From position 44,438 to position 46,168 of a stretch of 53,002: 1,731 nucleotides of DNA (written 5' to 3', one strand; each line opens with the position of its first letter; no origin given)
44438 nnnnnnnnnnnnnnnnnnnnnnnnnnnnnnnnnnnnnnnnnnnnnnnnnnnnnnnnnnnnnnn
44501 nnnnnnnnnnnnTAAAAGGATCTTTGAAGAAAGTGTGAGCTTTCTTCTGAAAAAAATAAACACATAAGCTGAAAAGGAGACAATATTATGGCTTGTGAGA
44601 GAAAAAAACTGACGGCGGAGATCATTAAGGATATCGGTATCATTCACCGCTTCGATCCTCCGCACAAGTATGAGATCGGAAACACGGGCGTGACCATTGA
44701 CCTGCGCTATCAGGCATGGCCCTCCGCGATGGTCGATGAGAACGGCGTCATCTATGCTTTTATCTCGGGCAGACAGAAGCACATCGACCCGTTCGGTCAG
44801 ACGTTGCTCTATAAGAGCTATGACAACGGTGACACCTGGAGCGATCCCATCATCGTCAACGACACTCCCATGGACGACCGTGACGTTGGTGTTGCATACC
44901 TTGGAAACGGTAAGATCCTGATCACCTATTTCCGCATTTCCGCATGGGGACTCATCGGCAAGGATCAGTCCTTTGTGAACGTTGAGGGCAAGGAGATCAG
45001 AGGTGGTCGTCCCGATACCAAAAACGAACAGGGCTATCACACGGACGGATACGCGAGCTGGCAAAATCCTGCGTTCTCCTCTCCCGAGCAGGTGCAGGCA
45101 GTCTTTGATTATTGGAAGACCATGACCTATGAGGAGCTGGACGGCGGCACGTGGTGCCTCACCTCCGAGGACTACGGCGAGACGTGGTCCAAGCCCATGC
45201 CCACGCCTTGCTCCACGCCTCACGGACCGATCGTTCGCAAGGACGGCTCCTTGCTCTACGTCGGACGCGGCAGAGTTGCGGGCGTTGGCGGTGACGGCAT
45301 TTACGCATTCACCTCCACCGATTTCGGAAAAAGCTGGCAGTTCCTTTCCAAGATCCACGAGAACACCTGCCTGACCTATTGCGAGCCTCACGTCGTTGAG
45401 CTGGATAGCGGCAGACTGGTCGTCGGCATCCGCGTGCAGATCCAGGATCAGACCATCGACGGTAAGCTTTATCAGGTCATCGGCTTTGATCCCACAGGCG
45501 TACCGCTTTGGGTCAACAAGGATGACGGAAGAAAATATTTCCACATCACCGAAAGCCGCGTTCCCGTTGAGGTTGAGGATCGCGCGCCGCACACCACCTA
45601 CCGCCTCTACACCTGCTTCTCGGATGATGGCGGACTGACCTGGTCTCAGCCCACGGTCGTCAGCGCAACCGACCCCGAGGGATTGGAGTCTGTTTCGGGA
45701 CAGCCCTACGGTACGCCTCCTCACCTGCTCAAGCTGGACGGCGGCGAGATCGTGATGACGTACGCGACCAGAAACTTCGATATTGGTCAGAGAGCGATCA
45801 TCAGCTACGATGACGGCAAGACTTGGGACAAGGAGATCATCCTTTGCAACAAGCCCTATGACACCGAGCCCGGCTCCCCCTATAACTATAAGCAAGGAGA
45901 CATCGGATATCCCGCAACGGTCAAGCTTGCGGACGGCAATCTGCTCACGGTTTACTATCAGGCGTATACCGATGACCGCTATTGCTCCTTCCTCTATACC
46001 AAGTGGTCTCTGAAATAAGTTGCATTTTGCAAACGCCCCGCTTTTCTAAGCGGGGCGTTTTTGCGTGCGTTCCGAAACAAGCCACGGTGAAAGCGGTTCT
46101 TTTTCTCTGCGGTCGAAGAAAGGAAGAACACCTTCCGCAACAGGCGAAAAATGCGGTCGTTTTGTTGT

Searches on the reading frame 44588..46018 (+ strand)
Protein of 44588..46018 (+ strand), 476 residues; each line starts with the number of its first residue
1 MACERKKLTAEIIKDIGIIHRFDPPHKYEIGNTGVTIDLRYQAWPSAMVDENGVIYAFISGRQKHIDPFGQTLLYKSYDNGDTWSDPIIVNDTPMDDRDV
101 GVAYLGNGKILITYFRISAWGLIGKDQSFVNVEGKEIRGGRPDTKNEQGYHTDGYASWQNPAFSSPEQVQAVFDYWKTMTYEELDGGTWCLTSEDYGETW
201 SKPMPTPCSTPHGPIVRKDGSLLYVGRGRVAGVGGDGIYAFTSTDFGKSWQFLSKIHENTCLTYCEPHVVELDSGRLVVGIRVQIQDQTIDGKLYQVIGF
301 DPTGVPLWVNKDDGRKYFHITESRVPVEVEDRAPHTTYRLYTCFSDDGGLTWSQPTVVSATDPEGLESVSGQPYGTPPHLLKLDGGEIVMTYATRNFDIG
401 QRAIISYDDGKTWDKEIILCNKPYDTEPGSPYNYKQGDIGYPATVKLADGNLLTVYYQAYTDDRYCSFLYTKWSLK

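Call 8: search_protein_families(library=pfam, proteins=[window:44588-46018:+], max_evalue=0.001)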
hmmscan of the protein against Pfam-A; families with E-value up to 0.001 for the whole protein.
window:44588-46018:+ (476 aa): 2 families
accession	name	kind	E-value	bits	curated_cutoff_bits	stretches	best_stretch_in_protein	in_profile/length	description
PF13088.12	BNR_2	-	2.2e-19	70.3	31.4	2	227-452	71-275/277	BNR repeat-like domain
PF02012.26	BNR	-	4.2e-06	26.4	27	0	241-251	1-11/12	BNR/Asp-box repeat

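Call 19: find_homologous_proteins(query=window:44588-46015:+, max_evalue=0.00001)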
Query window:44588-46015:+ (476 aa): 415 proteins with E <= 0.00001 among 5229 candidates; the best 120 are listed.
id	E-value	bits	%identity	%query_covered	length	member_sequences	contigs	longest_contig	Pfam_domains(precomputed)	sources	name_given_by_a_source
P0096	0.0e+0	1087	95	100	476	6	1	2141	PF02012.27,PF13088.13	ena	-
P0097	2.7e-288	975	84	100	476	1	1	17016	PF02012.27,PF13088.13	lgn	-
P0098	2.9e-285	965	84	100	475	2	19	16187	PF02012.27,PF13088.13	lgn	-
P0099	2.5e-220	751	68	99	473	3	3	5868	PF02012.27,PF13088.13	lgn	-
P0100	1.2e-192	659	61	100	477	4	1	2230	PF02012.27,PF13088.13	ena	-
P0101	4.7e-180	618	57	99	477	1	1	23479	PF24316.2,PF02012.27,PF13088.13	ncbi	-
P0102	9.0e-178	610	57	99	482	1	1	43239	PF15899.12,PF24316.2,PF02012.27,PF13088.13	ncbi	-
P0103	1.3e-176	606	56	99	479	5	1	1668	PF25852.1,PF02012.27,PF13088.13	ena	-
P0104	1.6e-72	263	34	96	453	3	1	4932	PF24316.2,PF02012.27,PF13088.13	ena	-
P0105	1.3e-71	260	36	92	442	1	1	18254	PF24316.2,PF02012.27,PF15902.13,PF13088.13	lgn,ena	-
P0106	2.3e-69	253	35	91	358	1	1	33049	PF24316.2,PF02012.27,PF13088.13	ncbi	-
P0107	4.4e-68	248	36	92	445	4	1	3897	PF24316.2,PF02012.27,PF13088.13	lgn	-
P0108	1.8e-67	246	36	92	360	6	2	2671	PF24316.2,PF02012.27,PF13088.13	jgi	-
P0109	2.7e-67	246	36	92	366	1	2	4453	PF02012.27,PF13088.13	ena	-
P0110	1.1e-66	244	35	92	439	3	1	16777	PF24316.2,PF02012.27,PF15902.13,PF13088.13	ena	-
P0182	1.5e-56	210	39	51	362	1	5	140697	PF02012.27,PF13088.13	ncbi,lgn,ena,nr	ncbi:MAG: exo-alpha-sialidase [Clostridia bacterium]|nr:exo-alpha-sialidase [Clostridia bacterium]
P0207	1.9e-54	203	32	91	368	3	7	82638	PF02012.27,PF13088.13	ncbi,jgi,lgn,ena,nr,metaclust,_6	ncbi:MAG: exo-alpha-sialidase [Clostridiales bacterium]|nr:exo-alpha-sialidase [Clostridiales bacter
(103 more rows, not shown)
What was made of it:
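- Public annotation calls relatives 'exo-alpha-sialidase' (call 19).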

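Call 48: find_encoding_contigs(protein=window:44588-46018:+, flank=500, max_places=6)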
Protein window:44588-46018:+ (476 aa): no gene with exactly this product is on record in the collection.

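Call 55: search_protein_families(library=ncbifam, proteins=[window:44588-46015:+], max_evalue=0.001)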
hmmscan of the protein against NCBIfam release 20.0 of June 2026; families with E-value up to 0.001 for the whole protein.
window:44588-46015:+ (476 aa): 0 families

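Call 72: find_encoding_contigs(protein=P0207, flank=8000, max_places=3)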
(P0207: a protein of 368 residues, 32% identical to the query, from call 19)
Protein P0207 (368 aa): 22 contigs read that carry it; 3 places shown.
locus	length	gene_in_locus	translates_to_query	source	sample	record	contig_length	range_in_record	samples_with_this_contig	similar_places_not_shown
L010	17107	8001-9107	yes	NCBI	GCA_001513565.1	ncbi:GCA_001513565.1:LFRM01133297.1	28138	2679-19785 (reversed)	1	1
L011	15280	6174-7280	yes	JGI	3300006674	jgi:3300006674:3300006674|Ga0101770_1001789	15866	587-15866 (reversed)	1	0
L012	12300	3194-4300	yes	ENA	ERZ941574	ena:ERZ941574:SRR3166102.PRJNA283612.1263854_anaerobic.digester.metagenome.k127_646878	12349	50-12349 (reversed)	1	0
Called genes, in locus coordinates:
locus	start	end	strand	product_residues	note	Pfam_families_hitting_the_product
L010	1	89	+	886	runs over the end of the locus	PF01074:Glyco_hydro_38N, PF09261:Alpha-mann_mid, PF07748:Glyco_hydro_38C, PF17677:Glyco_hydro38C2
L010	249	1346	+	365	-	PF01208:URO-D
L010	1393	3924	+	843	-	PF22666:Glyco_hydro_2_N2, PF00703:Glyco_hydro_2, PF02836:Glyco_hydro_2_C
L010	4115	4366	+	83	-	PF05239:PRC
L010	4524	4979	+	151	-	PF22811:Zn_ribbon_NrdR, PF03477:ATP-cone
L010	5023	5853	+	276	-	PF02578:Cu-oxidase_4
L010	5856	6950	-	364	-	PF01926:MMR_HSR1, PF02421:FeoB_N, PF06071:YchF-GTPase_C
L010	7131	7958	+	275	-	PF01261:AP_endonuc_2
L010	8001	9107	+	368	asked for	PF02012:BNR (faint), PF13088:BNR_2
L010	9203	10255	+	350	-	PF01208:URO-D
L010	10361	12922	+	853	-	PF13426:PAS_9, PF08448:PAS_4, PF13426:PAS_9, PF00989:PAS, PF08448:PAS_4, PF13426:PAS_9, PF00990:GGDEF, PF01966:HD, +3 more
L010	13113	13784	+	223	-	PF00072:Response_reg, PF00486:Trans_reg_C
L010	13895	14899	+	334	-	PF00512:HisKA, PF02518:HATPase_c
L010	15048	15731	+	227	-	PF00005:ABC_tran, PF02463:SMC_N (faint), PF13304:AAA_21 (faint)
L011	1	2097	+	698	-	?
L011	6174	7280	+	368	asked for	PF02012:BNR (faint), PF13088:BNR_2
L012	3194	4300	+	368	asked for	PF02012:BNR (faint), PF13088:BNR_2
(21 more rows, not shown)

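Call 73: find_encoding_contigs(protein=P0182, flank=8000, max_places=2)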
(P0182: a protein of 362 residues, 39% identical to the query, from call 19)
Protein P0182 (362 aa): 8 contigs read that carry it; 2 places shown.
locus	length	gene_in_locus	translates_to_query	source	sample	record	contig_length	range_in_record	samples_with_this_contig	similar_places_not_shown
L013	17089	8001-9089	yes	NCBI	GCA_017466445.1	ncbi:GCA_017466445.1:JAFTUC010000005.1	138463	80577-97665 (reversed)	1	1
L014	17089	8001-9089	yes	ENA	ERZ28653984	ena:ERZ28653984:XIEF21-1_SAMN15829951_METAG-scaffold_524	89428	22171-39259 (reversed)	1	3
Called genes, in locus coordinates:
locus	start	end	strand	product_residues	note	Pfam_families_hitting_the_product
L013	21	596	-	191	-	PF05683:Fumerase_C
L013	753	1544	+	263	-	PF00625:Guanylate_kin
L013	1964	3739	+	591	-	PF01336:tRNA_anti-codon, PF00152:tRNA-synt_2, PF02938:GAD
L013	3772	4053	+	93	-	PF02686:GatC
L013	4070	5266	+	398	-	PF01425:Amidase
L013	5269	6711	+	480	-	PF02934:GatB_N, PF02637:GatB_Yqey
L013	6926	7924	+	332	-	PF04041:Glyco_hydro_130 (faint), PF22847:Glyco_hydro_43_rel (faint), PF00251:Glyco_hydro_32N (weak), PF04616:Glyco_hydro_43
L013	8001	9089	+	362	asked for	PF02012:BNR (faint), PF13088:BNR_2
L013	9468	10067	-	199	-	PF06197:DUF998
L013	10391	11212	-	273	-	-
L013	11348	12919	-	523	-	PF00474:SSF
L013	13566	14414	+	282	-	PF01261:AP_endonuc_2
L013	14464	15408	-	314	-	PF00892:EamA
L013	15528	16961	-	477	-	PF22848:ASD1_dom, PF06964:Alpha-L-AF_C (weak)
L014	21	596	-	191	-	PF05683:Fumerase_C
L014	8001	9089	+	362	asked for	PF02012:BNR (faint), PF13088:BNR_2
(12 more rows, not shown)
